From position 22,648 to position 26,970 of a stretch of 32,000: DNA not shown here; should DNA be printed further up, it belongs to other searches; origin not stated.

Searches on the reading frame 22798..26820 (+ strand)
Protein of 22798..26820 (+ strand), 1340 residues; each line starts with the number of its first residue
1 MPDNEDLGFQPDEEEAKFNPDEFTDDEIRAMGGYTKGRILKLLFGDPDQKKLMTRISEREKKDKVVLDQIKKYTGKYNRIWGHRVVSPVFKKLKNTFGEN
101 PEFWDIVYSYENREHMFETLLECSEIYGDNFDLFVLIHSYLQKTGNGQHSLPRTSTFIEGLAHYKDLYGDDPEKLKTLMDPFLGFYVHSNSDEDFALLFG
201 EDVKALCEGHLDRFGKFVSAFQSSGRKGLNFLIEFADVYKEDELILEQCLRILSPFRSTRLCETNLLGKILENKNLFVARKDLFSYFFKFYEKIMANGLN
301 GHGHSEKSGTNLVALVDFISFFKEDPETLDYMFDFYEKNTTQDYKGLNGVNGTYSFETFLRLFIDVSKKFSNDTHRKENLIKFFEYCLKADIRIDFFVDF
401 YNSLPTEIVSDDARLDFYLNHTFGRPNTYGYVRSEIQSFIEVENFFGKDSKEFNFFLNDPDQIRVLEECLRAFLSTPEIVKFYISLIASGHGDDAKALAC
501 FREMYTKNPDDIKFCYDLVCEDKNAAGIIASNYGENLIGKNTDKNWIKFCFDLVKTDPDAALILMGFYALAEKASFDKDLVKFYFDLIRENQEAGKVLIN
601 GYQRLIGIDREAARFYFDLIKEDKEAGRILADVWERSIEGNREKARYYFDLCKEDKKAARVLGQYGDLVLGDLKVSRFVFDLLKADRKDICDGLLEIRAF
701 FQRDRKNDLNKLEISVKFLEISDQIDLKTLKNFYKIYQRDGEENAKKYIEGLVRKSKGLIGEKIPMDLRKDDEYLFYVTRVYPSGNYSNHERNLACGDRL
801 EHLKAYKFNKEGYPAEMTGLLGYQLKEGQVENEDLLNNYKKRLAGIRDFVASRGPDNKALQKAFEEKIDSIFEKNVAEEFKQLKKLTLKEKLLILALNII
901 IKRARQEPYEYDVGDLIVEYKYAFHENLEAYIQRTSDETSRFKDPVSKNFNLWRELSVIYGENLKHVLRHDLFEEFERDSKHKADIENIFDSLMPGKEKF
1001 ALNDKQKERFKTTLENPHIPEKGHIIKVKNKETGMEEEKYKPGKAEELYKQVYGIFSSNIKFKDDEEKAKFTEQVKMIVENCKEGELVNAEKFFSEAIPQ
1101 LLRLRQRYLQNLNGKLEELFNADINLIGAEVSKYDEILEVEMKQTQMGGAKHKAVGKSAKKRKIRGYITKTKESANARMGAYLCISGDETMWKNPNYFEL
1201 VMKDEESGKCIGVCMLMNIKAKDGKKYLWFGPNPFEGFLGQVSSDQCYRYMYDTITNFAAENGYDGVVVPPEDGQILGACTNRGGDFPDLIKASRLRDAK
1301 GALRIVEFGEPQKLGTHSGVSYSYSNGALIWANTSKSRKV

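Call 5: search_protein_families(library=pfam, proteins=[window:22798-26820:+], max_evalue=0.01)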
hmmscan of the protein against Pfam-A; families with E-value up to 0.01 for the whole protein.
window:22798-26820:+ (1340 aa): 0 families

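Call 6: search_protein_families(library=padloc, proteins=[window:22798-26820:+], max_evalue=0.1)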
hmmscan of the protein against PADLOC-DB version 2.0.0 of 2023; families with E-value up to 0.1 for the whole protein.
window:22798-26820:+ (1340 aa): 1 family
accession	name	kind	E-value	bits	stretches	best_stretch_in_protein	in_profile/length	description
PDLC03983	PD-Lambda-2_C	-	0.021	11.9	1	359-461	31-137/374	-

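Call 7: search_protein_families(library=ncbifam, proteins=[window:22798-26820:+], max_evalue=0.1)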
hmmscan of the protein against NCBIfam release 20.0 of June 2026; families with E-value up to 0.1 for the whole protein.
window:22798-26820:+ (1340 aa): 0 families

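Call 8: search_protein_families(library=phrogs, proteins=[window:22798-26820:+], max_evalue=0.1)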
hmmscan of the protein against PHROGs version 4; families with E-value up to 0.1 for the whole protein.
window:22798-26820:+ (1340 aa): 1 family
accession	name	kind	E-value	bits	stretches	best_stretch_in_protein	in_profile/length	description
phrog_13009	-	unknown function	0.045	14.2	0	899-930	187-217/253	-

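Call 9: find_homologous_proteins(query=window:22798-26817:+, max_evalue=0.001)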
Query window:22798-26817:+ (1340 aa): 1 proteins with E <= 0.001 among 5907 candidates.
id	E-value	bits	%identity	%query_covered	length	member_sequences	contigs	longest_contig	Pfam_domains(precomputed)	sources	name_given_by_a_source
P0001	0.0e+0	3075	100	100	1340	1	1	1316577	-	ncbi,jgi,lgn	ncbi:MAG: hypothetical protein WC777_05075 [Candidatus Gracilibacteria bacterium]|jgi:hypothetical p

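Call 17: search_solved_structures(query=window:22798-26817:+, max_evalue=1, show_alignments=2)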
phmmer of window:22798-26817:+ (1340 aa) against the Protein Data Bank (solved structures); distinct sequences matched with E-value up to 1: 0.

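Call 18: find_encoding_contigs(protein=P0001, flank=10000, max_places=4)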
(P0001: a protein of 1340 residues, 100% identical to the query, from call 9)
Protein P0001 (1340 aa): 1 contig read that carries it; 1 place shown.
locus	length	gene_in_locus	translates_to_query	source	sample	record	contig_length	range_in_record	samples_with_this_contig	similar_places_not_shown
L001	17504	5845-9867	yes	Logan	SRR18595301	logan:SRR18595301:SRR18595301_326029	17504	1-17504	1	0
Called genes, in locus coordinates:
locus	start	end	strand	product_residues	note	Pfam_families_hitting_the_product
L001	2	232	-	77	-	?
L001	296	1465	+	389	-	-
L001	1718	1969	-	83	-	-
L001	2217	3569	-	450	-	PF00474:SSF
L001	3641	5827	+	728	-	-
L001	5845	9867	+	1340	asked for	-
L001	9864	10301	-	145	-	-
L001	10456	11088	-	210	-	-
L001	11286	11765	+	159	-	PF10263:SprT-like (weak)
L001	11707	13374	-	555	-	PF00395:SLH (faint), PF00595:PDZ, PF13180:PDZ_2 (weak), PF17820:PDZ_6, PF03572:Peptidase_S41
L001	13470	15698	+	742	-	-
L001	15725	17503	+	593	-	?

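Call 19: search_protein_representatives(protein=window:23218-26817:+)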
Query: 1200 residues. Proteins with E-value up to 0.001 (for the whole library): 287; up to 1e-10: 209; up to 1e-30: 87. The best 150 are listed.
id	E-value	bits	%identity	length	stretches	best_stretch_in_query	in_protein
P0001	0.0e+00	2741.7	100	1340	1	1-1200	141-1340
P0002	8.8e-218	742.4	50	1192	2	500-1196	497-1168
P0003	2.0e-206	704.8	58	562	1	620-1193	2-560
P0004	1.2e-203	695.6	53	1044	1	537-1192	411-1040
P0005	6.8e-203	693.1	55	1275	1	566-1193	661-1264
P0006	4.4e-201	687.1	46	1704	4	578-1192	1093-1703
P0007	4.0e-196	670.7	53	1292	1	592-1193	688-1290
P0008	4.6e-196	670.5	52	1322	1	573-1196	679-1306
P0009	1.7e-188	645.4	50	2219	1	532-1194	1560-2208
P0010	4.6e-187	640.6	52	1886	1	570-1193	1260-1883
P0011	9.3e-187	639.6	47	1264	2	553-1193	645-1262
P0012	1.4e-186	639.1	55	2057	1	586-1197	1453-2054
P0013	1.3e-184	632.6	48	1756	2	853-1192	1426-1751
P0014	7.8e-184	629.9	44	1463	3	578-1192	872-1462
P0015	2.3e-179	615.1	50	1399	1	584-1199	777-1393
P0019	1.2e-171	589.6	49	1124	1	539-1193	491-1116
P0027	2.0e-156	539.2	45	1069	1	572-1194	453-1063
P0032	3.7e-137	475.3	42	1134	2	526-1192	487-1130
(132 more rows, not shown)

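Call 22: find_encoding_contigs(protein=P0004, flank=10000, max_places=2)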
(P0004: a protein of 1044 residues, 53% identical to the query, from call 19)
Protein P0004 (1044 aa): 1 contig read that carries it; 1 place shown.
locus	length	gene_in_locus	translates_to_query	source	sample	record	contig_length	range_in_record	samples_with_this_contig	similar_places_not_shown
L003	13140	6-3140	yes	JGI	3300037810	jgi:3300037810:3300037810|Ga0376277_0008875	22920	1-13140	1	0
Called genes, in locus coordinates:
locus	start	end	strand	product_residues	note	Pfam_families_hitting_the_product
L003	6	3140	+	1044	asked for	-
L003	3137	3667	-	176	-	-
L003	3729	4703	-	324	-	PF08478:POTRA_1 (weak)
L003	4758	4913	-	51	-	-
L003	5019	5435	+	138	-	PF01047:MarR, PF12802:MarR_2 (weak)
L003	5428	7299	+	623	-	PF25919:BSH_CusB (faint), PF00364:Biotin_lipoyl (faint), PF25917:BSH_RND, PF25973:BSH_CzcB (faint)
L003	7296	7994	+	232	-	PF00005:ABC_tran, PF02463:SMC_N (weak), PF13304:AAA_21 (faint)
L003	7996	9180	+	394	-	PF12704:MacB_PCD, PF02687:FtsX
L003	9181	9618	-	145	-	PF02661:Fic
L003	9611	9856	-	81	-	PF12728:HTH_17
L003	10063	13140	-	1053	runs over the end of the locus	PF08471:Ribonuc_red_2_N, PF02867:Ribonuc_red_lgC, PF12637:TSCPD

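Call 29: search_protein_families(library=pfam, alignment_id=A2, max_evalue=0.001)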
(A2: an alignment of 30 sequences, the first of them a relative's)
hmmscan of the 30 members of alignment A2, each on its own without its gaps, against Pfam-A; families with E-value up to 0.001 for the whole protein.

A. member 1, P0002 (1192 aa): 0 families

B. families by the number of members that match (of 30 scanned): 3 families
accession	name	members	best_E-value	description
PF13646.12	HEAT_2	2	6.9e-35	HEAT repeats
PF03130.22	HEAT_PBS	2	1.6e-17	PBS lyase HEAT-like repeat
PF08278.16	DnaG_DnaB_bind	1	1.2e-05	DNA primase DnaG DnaB-binding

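Call 37: find_encoding_contigs(protein=P0019, flank=10000, max_places=2)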
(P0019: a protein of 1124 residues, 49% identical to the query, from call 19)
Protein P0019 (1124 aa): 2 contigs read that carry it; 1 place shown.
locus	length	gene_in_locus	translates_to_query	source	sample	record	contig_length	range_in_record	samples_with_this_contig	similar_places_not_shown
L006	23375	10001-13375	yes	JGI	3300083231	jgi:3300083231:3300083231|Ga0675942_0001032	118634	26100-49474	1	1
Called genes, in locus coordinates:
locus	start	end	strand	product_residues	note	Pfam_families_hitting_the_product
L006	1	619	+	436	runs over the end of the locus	PF00395:SLH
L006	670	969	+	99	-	-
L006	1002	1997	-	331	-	-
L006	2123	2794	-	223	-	-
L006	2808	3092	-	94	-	PF01016:Ribosomal_L27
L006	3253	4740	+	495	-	PF01551:Peptidase_M23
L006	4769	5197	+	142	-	PF01894:YjbQ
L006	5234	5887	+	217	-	PF00730:HhH-GPD, PF00633:HHH (weak)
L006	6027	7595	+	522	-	-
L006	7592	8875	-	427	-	PF03845:Spore_permease, PF13520:AA_permease_2, PF00324:AA_permease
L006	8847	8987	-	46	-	-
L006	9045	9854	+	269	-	PF02535:Zip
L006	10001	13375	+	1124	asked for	-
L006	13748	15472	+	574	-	PF00890:FAD_binding_2, PF03486:HI0933_like (weak), PF07992:Pyr_redox_2, PF02910:Succ_DH_flav_C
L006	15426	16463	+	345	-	PF13085:Fer2_3, PF13183:Fer4_8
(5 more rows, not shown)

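Call 52: search_protein_families(library=pfam, proteins=[P0019, P0032, P0027], max_evalue=10)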
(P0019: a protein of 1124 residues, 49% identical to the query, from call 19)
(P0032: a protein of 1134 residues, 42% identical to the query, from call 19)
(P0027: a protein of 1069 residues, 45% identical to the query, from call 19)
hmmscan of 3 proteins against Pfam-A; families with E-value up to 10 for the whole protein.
P0019 (1124 aa): 5 families
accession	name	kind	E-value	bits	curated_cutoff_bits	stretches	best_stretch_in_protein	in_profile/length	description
PF04393.18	DUF535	-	0.0034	17.2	27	1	315-359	180-224/281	Protein of unknown function (DUF535)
PF02655.19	ATP-grasp_3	-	0.012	16.1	23.2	1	316-374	85-143/160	ATP-grasp domain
PF14131.11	DUF4298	-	0.061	13.8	27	0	860-899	5-42/87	Domain of unknown function (DUF4298)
PF20465.4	MmeI_hel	-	0.1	13.8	27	0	526-560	15-50/75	MmeI, helicase spacer domain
PF04905.18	NCD2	-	8.6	6.9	25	1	74-124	9-61/125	NAB conserved region 2 (NCD2)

P0032 (1134 aa): 2 families
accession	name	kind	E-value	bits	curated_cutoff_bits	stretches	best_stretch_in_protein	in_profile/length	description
PF12451.13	VPS11_C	-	0.0048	17.5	25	1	385-403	5-23/45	Vacuolar protein sorting protein 11 C terminal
PF13428.12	TPR_14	-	1.4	10.3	23.5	0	470-498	10-39/44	Tetratricopeptide repeat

P0027 (1069 aa): 2 families
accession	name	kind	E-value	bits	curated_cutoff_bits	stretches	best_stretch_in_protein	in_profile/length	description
PF03747.19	ADP_ribosyl_GH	-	0.07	13.2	26.2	1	46-111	18-79/287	ADP-ribosylglycohydrolase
PF14114.12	DUF4286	-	0.082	13.6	25.8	0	176-201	4-29/100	Domain of unknown function (DUF4286)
